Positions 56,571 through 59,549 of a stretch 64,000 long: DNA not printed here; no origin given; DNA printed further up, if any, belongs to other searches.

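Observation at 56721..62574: Three-gene operon: Upf1-like helicase + double-HKD PLD protein + small disordered protein, a candidate divergent (Mokosh-like) archaeal immune system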

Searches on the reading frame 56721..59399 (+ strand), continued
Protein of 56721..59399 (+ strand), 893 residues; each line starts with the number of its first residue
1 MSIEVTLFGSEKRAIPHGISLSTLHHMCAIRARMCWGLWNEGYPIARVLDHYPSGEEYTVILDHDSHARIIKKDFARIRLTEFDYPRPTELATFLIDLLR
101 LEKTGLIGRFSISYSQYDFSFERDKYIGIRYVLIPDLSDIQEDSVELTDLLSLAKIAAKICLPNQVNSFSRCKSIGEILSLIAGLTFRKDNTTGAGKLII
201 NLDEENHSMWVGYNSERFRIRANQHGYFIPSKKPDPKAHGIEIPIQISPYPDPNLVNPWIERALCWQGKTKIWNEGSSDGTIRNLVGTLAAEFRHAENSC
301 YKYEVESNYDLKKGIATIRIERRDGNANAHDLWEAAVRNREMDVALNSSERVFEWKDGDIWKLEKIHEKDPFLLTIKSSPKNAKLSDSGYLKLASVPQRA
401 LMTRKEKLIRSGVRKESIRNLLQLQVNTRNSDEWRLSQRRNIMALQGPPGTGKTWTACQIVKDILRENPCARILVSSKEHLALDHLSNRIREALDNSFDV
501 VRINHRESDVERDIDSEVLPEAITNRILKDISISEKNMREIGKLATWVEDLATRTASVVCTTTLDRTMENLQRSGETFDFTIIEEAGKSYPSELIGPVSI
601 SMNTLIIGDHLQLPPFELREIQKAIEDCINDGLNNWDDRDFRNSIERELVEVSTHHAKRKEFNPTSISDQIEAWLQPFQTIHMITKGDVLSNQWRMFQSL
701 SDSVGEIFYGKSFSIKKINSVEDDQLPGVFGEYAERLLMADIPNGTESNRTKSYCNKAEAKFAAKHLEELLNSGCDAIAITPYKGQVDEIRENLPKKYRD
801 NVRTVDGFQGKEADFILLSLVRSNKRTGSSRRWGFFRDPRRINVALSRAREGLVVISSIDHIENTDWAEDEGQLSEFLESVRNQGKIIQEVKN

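Call 41: find_related_loci(query=A5, collection=genome_contigs, flank=10000)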
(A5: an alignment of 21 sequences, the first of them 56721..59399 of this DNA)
Query A5 (893 aa) in genome_contigs; peptide patterns used: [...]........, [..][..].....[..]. (x = any residue, [..] = any of these).
600 stretches matched a pattern (row limit reached: there are more); 299 encode a relative of the query (tblastn E <= 1e-3); the best 80 are kept; 80 distinct loci.
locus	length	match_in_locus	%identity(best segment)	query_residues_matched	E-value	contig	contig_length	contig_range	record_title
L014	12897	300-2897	56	24-890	0e+0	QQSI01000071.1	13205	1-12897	MAG: Candidatus Poseidoniales archaeon isolate bin_35 U_43220-71, whole genome shotgun sequence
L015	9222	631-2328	29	361-888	2e-54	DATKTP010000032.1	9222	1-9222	MAG TPA_asm: Candidatus Deferrimicrobium sp. isolate SMAG_U14084 k141_1453086, whole genome shotgun sequence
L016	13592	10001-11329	27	435-892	2e-36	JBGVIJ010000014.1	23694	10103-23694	MAG: Phascolarctobacterium sp. isolate fecal_MAG_322 fecal_MAG_322_contig_0014, whole genome shotgun sequence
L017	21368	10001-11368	28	442-863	1e-33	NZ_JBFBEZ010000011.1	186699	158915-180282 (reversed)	Streptomyces sp. NPDC093109 NPDC093109_173_B2.ctg-0011, whole genome shotgun sequence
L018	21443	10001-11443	26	442-864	3e-33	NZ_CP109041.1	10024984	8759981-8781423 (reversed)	Streptomyces sp. NBC_00645 chromosome, complete genome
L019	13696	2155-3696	27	440-860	6e-33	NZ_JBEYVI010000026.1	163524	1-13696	Streptomyces sp. NPDC047061 NPDC047061_48_B7.ctg-0026, whole genome shotgun sequence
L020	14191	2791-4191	25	440-866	2e-31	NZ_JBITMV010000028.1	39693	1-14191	Micromonospora sp. NPDC049366 NPDC049366_364_G12.ctg-0028, whole genome shotgun sequence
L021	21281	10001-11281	25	441-890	4e-30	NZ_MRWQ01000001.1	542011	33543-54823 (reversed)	Domibacillus mangrovi strain SAOS 44 WGS_contig_1, whole genome shotgun sequence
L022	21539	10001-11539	25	370-862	3e-29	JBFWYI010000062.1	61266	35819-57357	MAG: Sandaracinaceae bacterium isolate CA_2019_TPBS_160 NODE_3369_length_61266_cov_8.036671_TPBS, whole genome shotgun s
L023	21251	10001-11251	28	440-860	1e-26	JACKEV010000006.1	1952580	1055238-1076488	MAG: Alphaproteobacteria bacterium isolate HK-STAS-MYXO-43 HK-STAS-MYXO-43_6, whole genome shotgun sequence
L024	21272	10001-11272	25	444-867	6e-26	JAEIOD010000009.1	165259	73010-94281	MAG: Clostridiales bacterium isolate MAG21 NODE_99_length_165259_cov_18.597293, whole genome shotgun sequence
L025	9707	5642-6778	26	438-887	2e-25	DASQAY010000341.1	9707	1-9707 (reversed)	MAG TPA_asm: Candidatus Eisenbacteria bacterium isolate SMAG_U11657 k141_1323457, whole genome shotgun sequence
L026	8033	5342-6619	26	440-893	1e-24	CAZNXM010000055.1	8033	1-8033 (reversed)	MAG TPA_asm: uncultured Candidatus Poseidoniales archaeon isolate SRP077602_co4_555 genome assembly, contig: NODE_17286_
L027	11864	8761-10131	25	412-875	8e-24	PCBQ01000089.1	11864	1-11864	MAG: Methanobacteriota archaeon isolate NP116 MHASMcontig_477656, whole genome shotgun sequence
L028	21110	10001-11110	27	507-870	8e-24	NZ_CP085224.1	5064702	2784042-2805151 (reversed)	Caenispirillum salinarum strain ADH2-936 chromosome, complete genome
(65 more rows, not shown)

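Call 53: find_encoding_contigs(protein=P0039, flank=8000, max_places=5)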
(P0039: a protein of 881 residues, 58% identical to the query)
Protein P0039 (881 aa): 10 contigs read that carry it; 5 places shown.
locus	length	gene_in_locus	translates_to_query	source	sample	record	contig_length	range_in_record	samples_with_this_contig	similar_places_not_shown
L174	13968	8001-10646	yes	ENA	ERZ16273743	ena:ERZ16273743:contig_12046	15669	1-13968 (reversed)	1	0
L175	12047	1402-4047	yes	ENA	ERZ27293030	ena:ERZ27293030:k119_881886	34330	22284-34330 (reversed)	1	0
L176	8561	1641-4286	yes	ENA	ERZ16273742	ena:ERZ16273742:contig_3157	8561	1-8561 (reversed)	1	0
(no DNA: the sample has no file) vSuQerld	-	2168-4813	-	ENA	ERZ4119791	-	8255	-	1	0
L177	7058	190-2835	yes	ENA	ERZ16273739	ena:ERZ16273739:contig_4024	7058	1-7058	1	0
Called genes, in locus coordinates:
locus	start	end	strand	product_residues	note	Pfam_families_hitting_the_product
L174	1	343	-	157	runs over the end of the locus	PF00258:Flavodoxin_1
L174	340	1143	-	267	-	PF13555:AAA_29 (faint), PF00005:ABC_tran, PF13304:AAA_21 (faint)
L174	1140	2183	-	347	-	PF01032:FecCD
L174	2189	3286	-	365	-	PF01497:Peripla_BP_2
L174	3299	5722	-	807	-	PF13620:CarboxypepD_reg (faint), PF13715:CarbopepD_reg_2 (faint), PF17802:SpaA (faint)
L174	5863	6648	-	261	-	PF01048:PNP_UDP_1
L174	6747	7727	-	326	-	PF01015:Ribosomal_S3Ae, PF02037:SAP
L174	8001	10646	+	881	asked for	PF13086:AAA_11, PF13087:AAA_12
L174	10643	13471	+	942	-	PF13091:PLDc_2 (faint)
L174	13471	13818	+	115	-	-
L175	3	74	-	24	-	?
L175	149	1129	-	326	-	PF01015:Ribosomal_S3Ae, PF02037:SAP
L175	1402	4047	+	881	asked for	PF13086:AAA_11, PF13087:AAA_12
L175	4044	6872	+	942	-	PF13091:PLDc_2 (faint)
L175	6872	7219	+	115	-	-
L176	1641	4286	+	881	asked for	PF13086:AAA_11, PF13087:AAA_12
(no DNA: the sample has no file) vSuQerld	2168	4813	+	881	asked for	PF13086:AAA_11, PF13087:AAA_12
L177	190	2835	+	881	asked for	PF13086:AAA_11, PF13087:AAA_12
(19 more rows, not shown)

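Call 54: find_encoding_contigs(protein=P0060, flank=8000, max_places=2)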
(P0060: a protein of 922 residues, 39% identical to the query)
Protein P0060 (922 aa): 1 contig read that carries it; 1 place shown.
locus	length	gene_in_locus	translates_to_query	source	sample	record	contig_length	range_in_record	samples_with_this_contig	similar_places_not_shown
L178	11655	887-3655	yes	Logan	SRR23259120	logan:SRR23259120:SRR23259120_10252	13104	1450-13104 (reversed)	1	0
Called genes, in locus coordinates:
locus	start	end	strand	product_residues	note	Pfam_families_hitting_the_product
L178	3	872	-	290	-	?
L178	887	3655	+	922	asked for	PF13086:AAA_11, PF13245:AAA_19 (weak), PF13604:AAA_30 (faint), PF13086:AAA_11, PF13087:AAA_12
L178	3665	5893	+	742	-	PF13091:PLDc_2 (faint)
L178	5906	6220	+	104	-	-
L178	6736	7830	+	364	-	PF08240:ADH_N, PF00107:ADH_zinc_N, PF13602:ADH_zinc_N_2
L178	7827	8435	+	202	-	PF16867:DMSP_lyase, PF02311:AraC_binding (weak), PF07883:Cupin_2 (weak)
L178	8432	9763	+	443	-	PF13738:Pyr_redox_3 (faint), PF00890:FAD_binding_2 (faint), PF01266:DAO, PF03486:HI0933_like (faint), PF12831:FAD_oxidored (faint)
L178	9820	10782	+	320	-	PF04069:OpuAC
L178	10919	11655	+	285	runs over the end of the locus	PF00528:BPD_transp_1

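Call 55: find_encoding_contigs(protein=P0067, flank=8000, max_places=3)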
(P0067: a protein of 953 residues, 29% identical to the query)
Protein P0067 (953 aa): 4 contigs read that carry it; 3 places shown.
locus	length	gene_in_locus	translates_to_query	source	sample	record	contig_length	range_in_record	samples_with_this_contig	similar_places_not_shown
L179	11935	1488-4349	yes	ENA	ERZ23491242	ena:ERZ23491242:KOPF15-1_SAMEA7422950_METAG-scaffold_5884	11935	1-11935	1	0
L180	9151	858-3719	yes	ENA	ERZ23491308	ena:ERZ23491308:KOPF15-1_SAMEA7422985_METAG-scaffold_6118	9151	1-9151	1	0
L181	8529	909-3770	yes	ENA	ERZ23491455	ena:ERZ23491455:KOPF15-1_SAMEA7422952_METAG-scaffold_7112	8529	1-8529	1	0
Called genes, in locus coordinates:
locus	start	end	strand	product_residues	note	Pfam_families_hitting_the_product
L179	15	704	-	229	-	PF00589:Phage_integrase (weak)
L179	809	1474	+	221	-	-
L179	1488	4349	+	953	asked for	PF13086:AAA_11, PF13245:AAA_19 (weak), PF13086:AAA_11, PF13087:AAA_12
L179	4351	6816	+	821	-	-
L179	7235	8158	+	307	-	-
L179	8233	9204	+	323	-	-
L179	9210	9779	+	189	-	PF13353:Fer4_12, PF04055:Radical_SAM (weak)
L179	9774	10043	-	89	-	-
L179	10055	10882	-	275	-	-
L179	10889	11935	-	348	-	?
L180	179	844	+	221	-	-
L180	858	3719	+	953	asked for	PF13086:AAA_11, PF13245:AAA_19 (weak), PF13086:AAA_11, PF13087:AAA_12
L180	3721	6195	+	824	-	PF13091:PLDc_2, PF00614:PLDc (faint)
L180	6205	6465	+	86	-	-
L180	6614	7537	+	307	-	-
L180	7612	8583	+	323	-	-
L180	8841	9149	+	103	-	?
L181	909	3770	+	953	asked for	PF13086:AAA_11, PF13245:AAA_19 (weak), PF13086:AAA_11, PF13087:AAA_12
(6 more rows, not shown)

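Call 56: find_encoding_contigs(protein=P0081, flank=8000, max_places=2)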
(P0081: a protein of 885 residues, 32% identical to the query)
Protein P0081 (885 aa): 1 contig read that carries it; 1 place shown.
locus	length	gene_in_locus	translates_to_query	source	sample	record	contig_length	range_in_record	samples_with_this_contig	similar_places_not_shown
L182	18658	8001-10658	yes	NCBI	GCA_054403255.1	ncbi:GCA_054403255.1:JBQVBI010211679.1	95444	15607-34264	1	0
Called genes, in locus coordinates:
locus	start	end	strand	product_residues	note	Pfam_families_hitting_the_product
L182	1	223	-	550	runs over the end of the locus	PF15902:Sortilin-Vps10 (faint), PF02012:BNR (faint)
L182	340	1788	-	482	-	-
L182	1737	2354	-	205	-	-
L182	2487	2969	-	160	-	-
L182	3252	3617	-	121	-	-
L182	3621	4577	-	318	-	PF20247:DUF6602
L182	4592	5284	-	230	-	PF13532:2OG-FeII_Oxy_2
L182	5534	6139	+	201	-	-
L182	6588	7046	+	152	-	-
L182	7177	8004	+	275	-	PF04055:Radical_SAM (weak)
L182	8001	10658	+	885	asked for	PF13086:AAA_11, PF13245:AAA_19 (weak), PF13604:AAA_30 (faint), PF13086:AAA_11, PF13087:AAA_12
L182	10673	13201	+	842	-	-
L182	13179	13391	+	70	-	-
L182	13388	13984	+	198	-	PF13207:AAA_17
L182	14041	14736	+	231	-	PF12710:HAD (weak)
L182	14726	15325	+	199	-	PF14681:UPRTase, PF00156:Pribosyltran (weak)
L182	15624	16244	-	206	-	-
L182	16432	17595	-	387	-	-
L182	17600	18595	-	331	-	-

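Call 61: find_encoding_contigs(protein=P0085, flank=8000, max_places=2)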
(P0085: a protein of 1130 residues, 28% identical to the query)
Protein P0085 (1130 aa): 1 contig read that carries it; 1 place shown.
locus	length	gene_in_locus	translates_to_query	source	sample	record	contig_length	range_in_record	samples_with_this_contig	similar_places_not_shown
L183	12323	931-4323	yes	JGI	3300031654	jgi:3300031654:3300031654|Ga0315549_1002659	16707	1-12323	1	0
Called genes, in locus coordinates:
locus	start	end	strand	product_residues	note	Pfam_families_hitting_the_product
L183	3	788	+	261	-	?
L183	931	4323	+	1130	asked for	PF00069:Pkinase (weak), PF07714:PK_Tyr_Ser-Thr (weak), PF13086:AAA_11, PF13245:AAA_19 (faint), PF13086:AAA_11, PF13087:AAA_12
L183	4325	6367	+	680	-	-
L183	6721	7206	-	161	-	-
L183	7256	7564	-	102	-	-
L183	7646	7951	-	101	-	-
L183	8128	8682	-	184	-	PF13358:DDE_3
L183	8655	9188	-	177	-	PF13384:HTH_23, PF13518:HTH_28 (weak), PF13551:HTH_29, PF13565:HTH_32, PF13592:HTH_33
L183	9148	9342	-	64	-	-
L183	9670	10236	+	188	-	-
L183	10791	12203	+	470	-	-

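Call 62: find_encoding_contigs(protein=P0088, flank=8000, max_places=2)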
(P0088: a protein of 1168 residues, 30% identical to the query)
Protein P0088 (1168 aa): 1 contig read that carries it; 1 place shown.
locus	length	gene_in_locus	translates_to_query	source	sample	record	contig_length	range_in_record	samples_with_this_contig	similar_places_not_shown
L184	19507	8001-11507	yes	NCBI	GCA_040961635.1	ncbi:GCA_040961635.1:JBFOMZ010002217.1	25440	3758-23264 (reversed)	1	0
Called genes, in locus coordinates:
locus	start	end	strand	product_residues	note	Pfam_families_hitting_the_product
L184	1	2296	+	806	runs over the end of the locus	PF13191:AAA_16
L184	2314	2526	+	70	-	-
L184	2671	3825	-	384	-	-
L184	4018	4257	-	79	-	-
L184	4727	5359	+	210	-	-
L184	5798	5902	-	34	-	-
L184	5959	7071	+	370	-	-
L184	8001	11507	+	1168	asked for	PF00069:Pkinase, PF07714:PK_Tyr_Ser-Thr (weak), PF13086:AAA_11, PF13604:AAA_30 (faint), PF13245:AAA_19 (faint), PF13086:AAA_11, PF13087:AAA_12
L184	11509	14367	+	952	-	PF13091:PLDc_2 (weak)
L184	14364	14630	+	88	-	-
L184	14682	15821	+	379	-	-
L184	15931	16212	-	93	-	-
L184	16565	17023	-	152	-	-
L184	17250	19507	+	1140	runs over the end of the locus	PF00176:SNF2-rel_dom, PF04851:ResIII, PF00271:Helicase_C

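Call 71: search_protein_families(library=ncbifam, proteins=[window:56721-59399:+], max_evalue=1)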
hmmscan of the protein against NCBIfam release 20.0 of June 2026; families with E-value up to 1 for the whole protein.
window:56721-59399:+ (893 aa): 15 families
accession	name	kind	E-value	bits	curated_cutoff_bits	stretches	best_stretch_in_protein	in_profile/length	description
TIGR00376.1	TIGR00376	hypoth_equivalog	1e-40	139.9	348.9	3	747-867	499-619/639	IGHMBP2 family helicase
NF040671.1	PLuB_AAA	exception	3.5e-27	94.2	999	1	445-858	836-1231/1256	PLuB system helicase-like protein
NF058533.1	antiphage_ProA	equivalog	1.9e-09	35.6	1500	2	808-861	1505-1562/1903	anti-phage protein ProA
TIGR01447.1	recD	equivalog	2.3e-06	26.5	310.15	1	416-643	138-321/597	exodeoxyribonuclease V subunit alpha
NF038214.1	IS21_help_AAA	equivalog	0.0043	16.8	200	1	434-468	86-118/232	IS21-like element helper ATPase IstB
NF042953.1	Hhe_antiphage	equivalog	0.0064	13.9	2000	1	577-618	1281-1322/1797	DUF4011 domain-containing anti-phage protein Hhe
NF005992.0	PRK08116.1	subfamily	0.0076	15.4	189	1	425-477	98-150/269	hypothetical protein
TIGR03499.1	FlhF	equivalog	0.019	15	174.15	1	415-458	174-216/286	flagellar biosynthesis GTPase FlhF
TIGR03922.1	T7SS_EccA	equivalog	0.03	12.9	466.65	1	428-461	300-333/557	type VII secretion AAA-ATPase EccA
NF006746.0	PRK09270.1-5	subfamily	0.035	13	250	1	437-482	18-63/210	nucleoside/nucleotide kinase family protein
NF010283.0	PRK13724.1-5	equivalog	0.058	13.3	164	1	433-468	37-72/78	conjugal transfer protein TrbD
NF042959.1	IteA_antiphage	equivalog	0.064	12.4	510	1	404-464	90-149/367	anti-phage ATPase IteA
TIGR02493.1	PFLA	equivalog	0.071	12.5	231.75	1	122-160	154-192/235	pyruvate formate-lyase-activating protein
NF006743.0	PRK09270.1-2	equivalog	0.11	11.5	227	1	432-471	20-58/217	nucleoside/nucleotide kinase family protein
NF010004.0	PRK13477.1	equivalog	0.12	10.8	524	1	427-461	272-306/514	bifunctional pantoate--beta-alanine ligase/(d)CMP kinase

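Call 72: search_protein_families(library=pfam, proteins=[L178:5906-6217:+], max_evalue=10)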
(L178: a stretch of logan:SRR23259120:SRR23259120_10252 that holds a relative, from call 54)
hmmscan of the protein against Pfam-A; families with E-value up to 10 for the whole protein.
L178:5906-6217:+ (104 aa): 0 families

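Call 77: search_solved_structures(query=A5, max_evalue=0.001)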
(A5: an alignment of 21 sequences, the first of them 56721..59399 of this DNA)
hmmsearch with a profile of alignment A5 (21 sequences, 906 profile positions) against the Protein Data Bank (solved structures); distinct sequences matched with E-value up to 0.001: 30.
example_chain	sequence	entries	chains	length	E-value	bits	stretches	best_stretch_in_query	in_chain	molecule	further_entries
8rd3_A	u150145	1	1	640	1.7e-50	175.3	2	697-874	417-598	ATP-dependent helicase NAM7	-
2xzl_A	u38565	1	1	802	3.6e-50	174.2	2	697-874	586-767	ATP-DEPENDENT HELICASE NAM7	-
9qdq_A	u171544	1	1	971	6.7e-50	173.4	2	697-874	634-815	ATP-dependent helicase NAM7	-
2xzo_A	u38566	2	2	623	2.7e-49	171.4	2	696-872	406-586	REGULATOR OF NONSENSE TRANSCRIPTS 1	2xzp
2gjk_A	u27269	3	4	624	2.7e-49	171.4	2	696-872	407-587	Regulator of nonsense transcripts 1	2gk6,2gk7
6ej5_A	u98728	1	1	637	2.9e-49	171.3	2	696-872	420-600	Regulator of nonsense transcripts 1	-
2wjv_A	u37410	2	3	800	6.6e-49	170.1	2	696-872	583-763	REGULATOR OF NONSENSE TRANSCRIPTS 1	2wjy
9qwn_A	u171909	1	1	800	6.7e-49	170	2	696-872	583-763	Isoform 2 of Regulator of nonsense transcripts 1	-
4b3g_A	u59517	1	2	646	3.6e-43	151.1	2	695-898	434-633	DNA-BINDING PROTEIN SMUBP-2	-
4b3f_X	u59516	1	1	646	3.6e-43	151.1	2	695-898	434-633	DNA-BINDING PROTEIN SMUBP-2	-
9q9z_A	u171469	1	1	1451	1.6e-38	135.7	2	742-874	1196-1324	NFX1-type zinc finger-containing protein 1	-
5mzn_A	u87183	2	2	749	9.1e-37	129.9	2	683-879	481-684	Helicase SEN1,Helicase SEN1 | Helicase SEN1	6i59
8ftm_A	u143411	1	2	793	3.6e-35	124.6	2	691-875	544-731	5'-3' RNA helicase-like protein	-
8ro0_Q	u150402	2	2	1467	1.5e-34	122.6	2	745-869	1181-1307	Intron-binding protein aquarius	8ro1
8fth_A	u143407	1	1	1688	5e-34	120.8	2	691-875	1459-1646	5'-3' RNA helicase-like protein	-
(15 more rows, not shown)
